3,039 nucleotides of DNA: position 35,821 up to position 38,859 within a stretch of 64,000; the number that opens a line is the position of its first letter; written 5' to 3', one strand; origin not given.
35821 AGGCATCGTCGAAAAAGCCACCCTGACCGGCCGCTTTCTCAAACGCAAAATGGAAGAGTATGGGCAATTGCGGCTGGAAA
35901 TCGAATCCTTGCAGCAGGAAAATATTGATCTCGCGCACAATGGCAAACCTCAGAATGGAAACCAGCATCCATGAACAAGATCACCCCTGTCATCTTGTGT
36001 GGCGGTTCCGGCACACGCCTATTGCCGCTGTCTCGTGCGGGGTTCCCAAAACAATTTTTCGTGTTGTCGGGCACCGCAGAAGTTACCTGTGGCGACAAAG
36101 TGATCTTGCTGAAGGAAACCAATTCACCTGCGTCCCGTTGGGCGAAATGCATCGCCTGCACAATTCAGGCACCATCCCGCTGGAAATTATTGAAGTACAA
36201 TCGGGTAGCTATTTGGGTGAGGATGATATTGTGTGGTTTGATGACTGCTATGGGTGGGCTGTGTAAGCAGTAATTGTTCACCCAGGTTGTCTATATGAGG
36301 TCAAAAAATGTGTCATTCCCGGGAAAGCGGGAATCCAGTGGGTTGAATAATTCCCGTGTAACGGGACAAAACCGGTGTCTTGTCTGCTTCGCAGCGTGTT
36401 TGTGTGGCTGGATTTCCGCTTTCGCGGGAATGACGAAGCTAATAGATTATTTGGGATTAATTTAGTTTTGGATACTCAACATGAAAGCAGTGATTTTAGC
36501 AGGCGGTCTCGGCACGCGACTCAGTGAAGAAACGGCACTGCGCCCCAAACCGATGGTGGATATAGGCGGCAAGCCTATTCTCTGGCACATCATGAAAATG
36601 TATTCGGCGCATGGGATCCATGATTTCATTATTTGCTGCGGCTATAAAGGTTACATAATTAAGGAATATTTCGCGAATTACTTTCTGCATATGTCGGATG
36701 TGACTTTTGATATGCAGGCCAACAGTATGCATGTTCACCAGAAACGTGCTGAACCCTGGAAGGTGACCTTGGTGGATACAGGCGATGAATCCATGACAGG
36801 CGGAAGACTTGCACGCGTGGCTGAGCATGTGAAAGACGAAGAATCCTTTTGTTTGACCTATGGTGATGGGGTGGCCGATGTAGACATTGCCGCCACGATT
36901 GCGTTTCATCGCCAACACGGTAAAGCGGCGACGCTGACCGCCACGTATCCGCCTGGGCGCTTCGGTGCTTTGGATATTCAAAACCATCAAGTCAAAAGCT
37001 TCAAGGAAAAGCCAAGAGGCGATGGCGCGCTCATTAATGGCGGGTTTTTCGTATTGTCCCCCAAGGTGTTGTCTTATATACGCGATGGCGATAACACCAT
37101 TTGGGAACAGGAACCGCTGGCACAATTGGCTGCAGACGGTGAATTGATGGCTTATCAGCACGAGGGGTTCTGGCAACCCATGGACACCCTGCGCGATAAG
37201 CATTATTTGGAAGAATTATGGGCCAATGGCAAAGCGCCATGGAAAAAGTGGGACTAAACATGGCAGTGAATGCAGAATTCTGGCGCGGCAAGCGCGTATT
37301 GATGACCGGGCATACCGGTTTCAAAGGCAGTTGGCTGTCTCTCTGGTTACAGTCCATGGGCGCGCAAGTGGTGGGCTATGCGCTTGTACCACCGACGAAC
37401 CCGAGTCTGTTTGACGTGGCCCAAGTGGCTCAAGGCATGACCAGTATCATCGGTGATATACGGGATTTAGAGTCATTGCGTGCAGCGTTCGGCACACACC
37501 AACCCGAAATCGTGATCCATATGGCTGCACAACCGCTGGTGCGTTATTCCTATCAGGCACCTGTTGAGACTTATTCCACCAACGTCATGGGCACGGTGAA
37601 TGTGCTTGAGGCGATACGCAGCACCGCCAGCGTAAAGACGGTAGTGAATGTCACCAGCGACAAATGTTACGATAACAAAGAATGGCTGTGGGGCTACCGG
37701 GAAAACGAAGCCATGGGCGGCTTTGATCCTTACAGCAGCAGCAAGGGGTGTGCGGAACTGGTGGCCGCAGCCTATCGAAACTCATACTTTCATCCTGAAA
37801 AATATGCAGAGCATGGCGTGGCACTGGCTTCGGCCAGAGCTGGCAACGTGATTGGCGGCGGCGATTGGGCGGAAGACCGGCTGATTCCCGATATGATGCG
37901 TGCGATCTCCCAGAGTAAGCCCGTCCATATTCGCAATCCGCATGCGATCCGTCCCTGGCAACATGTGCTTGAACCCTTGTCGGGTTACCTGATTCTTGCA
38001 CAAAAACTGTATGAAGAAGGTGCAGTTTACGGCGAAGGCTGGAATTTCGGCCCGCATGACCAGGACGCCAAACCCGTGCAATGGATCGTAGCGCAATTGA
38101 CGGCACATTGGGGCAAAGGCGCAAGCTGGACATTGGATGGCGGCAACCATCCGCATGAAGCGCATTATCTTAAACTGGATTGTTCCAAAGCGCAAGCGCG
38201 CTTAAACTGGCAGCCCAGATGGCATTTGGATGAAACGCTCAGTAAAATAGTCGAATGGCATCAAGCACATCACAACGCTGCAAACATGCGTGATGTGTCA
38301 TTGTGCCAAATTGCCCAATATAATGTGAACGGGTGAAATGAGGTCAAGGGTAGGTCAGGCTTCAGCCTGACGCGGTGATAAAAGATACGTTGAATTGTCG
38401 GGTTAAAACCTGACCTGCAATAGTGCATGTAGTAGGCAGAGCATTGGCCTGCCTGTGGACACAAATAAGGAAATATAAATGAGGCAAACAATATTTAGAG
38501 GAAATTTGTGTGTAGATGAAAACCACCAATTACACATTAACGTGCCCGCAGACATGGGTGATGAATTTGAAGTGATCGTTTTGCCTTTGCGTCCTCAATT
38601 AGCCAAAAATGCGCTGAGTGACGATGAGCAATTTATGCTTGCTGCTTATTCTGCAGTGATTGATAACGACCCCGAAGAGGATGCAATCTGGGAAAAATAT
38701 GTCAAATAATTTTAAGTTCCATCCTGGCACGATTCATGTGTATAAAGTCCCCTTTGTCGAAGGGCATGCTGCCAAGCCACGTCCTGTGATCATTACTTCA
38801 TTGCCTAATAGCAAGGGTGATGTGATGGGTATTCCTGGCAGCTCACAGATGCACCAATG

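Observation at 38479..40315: PemK/MazF-type toxin domain fused in frame to the sugar dehydrase RfbH, with its own upstream antitoxin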

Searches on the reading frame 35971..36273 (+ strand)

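Call 56: search_protein_families(library=pfam, proteins=[window:35971-36273:+], max_evalue=0.001)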
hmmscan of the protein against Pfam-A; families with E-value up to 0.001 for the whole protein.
window:35971-36273:+ (100 aa): 1 family
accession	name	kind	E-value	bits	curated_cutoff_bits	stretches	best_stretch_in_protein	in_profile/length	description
PF00483.29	NTP_transferase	-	1.6e-06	28.4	21.2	1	6-34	2-30/245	Nucleotidyl transferase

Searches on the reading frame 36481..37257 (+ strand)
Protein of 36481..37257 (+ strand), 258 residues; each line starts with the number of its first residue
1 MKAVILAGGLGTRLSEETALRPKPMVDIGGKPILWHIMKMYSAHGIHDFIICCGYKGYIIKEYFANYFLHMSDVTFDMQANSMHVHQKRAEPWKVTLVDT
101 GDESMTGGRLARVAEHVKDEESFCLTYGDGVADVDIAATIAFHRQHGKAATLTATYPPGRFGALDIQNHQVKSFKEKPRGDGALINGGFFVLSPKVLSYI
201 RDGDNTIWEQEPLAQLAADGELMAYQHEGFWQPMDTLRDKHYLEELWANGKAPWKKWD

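Call 3: search_protein_families(library=pfam, proteins=[window:36481-37257:+], max_evalue=0.1)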
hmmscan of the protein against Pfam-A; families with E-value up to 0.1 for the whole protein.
window:36481-37257:+ (258 aa): 3 families
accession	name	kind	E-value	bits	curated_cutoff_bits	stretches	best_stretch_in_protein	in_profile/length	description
PF00483.29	NTP_transferase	-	4.3e-21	76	21.2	1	2-204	1-192/245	Nucleotidyl transferase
PF12804.13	NTP_transf_3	-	1.5e-09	38.6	27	1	3-160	1-127/160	MobA-like NTP transferase domain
PF01128.25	IspD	-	0.016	15.4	27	1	2-52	2-49/221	2-C-methyl-D-erythritol 4-phosphate cytidylyltransferase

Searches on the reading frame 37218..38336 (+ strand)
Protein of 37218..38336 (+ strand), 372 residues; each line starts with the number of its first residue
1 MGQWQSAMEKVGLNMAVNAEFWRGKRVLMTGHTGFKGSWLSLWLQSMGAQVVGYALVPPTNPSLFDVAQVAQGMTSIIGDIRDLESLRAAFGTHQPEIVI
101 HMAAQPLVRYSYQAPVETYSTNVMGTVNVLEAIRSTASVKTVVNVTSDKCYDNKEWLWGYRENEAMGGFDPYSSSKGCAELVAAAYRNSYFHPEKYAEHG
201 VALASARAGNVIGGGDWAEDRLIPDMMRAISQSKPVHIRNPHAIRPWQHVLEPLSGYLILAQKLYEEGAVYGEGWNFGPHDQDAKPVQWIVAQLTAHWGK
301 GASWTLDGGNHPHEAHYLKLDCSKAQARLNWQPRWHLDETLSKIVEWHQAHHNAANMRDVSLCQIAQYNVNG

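Call 3: search_protein_families(library=pfam, proteins=[window:37218-38336:+], max_evalue=0.1)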
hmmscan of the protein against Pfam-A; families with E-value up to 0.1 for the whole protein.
window:37218-38336:+ (372 aa): 6 families
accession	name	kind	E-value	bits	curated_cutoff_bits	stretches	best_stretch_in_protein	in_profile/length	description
PF16363.11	GDP_Man_Dehyd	-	1.4e-34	120.5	27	1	28-343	1-331/332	GDP-mannose 4,6 dehydratase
PF01370.27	Epimerase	-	5.2e-29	101.8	20.9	1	27-265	1-229/240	NAD dependent epimerase/dehydratase family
PF02719.21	Polysacc_synt_2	-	1.5e-16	60.9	20.2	1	70-251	52-207/293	Polysaccharide biosynthesis protein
PF01073.25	3Beta_HSD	-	6.5e-07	29.1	22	1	29-180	2-154/280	3-beta hydroxysteroid dehydrogenase/isomerase family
PF04321.23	RmlD_sub_bind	-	2.7e-06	27.1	27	1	26-181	2-134/287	RmlD substrate binding domain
PF07993.18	NAD_binding_4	-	0.00034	20.3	20.1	1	93-187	86-192/258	Male sterility protein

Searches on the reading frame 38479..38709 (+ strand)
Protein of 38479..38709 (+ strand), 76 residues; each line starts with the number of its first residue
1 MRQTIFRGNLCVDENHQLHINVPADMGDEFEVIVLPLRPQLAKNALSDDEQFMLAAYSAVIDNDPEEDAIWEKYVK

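Call 3: search_protein_families(library=pfam, proteins=[window:38479-38709:+], max_evalue=0.1)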
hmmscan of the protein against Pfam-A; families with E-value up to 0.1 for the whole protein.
window:38479-38709:+ (76 aa): 0 families

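Call 4: search_protein_families(library=ncbifam, proteins=[window:38479-38709:+], max_evalue=0.1)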
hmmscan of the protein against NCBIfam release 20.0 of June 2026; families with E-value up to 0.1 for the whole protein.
window:38479-38709:+ (76 aa): 1 family
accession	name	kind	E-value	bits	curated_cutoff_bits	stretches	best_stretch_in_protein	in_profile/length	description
NF008765.0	PRK11798.1-5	equivalog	0.046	13.7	249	1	10-65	25-76/135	ClpXP protease specificity-enhancing factor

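Call 8: search_protein_families(library=padloc, proteins=[window:38479-38709:+], max_evalue=1)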
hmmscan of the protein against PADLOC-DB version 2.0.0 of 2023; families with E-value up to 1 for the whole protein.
window:38479-38709:+ (76 aa): 0 families

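Call 37: search_protein_families(library=pfam, alignment_id=A5, max_evalue=10)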
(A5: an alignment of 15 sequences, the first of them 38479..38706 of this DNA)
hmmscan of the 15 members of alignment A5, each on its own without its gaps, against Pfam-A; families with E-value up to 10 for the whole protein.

A. member 1, window:38479-38706:+ (76 aa): 0 families

B. families by the number of members that match (of 15 scanned): 1 family
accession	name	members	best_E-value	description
PF04026.17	SpoVG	1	0.13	SpoVG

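Call 54: find_homologous_proteins(query=A5, max_evalue=0.01)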
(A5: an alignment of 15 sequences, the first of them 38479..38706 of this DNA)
Query A5 (15 sequences) (76 aa, profile of the alignment): 211 proteins with E <= 0.01 among 642 candidates; the best 120 are listed.
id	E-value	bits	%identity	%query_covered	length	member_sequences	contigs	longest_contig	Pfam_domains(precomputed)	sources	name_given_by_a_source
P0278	2.4e-36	141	74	100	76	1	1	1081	-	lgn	-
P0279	3.8e-36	141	76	100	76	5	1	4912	-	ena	-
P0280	5.3e-36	140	76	100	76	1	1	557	-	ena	-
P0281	6.4e-36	140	72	100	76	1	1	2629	-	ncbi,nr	ncbi:MAG: hypothetical protein Q8L02_07455 [Candidatus Nitrotoga sp.]|nr:hypothetical protein [Candi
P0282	8.1e-36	140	71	100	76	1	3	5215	-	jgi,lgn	jgi:hypothetical protein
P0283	9.1e-36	139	71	100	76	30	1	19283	-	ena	-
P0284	9.9e-36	139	72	100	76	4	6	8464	-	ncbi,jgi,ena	ncbi:MAG: hypothetical protein WCH01_13470 [Methylococcaceae bacterium]|jgi:hypothetical protein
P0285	1.4e-35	139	70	100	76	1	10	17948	-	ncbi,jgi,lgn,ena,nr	ncbi:MAG: hypothetical protein A3H31_11835 [Gallionellales bacterium RIFCSPLOWO2_02_FULL_57_47]|nr:M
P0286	1.5e-35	139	71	100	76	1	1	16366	-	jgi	jgi:hypothetical protein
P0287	1.7e-35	139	74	100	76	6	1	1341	-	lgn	-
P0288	2.2e-35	138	75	100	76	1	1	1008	-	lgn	-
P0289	2.3e-35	138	69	99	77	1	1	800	-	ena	-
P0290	2.8e-35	138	76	100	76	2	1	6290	-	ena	-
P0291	3.6e-35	138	70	100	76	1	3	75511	-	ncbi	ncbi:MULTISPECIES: hypothetical protein [Methylobacter]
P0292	3.9e-35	137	75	100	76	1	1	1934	-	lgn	-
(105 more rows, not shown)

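Call 72: search_solved_structures(query=A5, max_evalue=10, show_alignments=2)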
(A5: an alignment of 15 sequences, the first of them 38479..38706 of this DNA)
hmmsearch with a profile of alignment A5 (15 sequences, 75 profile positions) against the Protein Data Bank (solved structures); distinct sequences matched with E-value up to 10: 2.
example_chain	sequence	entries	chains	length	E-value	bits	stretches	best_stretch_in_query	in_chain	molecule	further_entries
3d4j_A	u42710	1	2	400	0.42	13.9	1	17-69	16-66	Diphosphomevalonate decarboxylase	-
3f0n_A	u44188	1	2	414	1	12.7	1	8-69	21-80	MEVALONATE PYROPHOSPHATE DECARBOXYLASE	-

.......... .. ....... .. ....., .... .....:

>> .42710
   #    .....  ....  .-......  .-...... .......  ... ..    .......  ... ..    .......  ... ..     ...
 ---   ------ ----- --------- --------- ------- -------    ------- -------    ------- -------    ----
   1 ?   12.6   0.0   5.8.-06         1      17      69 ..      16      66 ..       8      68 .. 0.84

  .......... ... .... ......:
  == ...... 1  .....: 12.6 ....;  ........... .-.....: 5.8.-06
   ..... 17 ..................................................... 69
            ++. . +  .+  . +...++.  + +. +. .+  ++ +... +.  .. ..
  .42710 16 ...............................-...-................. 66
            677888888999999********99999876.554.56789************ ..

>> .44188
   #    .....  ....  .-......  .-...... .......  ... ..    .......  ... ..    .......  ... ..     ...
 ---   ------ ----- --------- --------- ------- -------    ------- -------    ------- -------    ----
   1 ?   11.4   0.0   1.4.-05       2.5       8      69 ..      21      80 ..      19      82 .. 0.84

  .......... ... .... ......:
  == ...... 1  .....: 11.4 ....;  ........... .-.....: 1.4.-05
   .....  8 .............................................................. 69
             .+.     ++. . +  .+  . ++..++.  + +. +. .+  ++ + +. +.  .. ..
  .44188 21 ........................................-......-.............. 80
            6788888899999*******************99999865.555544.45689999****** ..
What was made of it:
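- On Type II toxin-antitoxin module: No Pfam or PDB-sequence match for the small protein (calls 37, 72).
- Closest known: MazEF / PemIK. Different: The antitoxin N-domain matches no known antitoxin family (calls 37, 72).
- The small protein has no recognisable DNA-binding or antitoxin domain (calls 37, 72).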
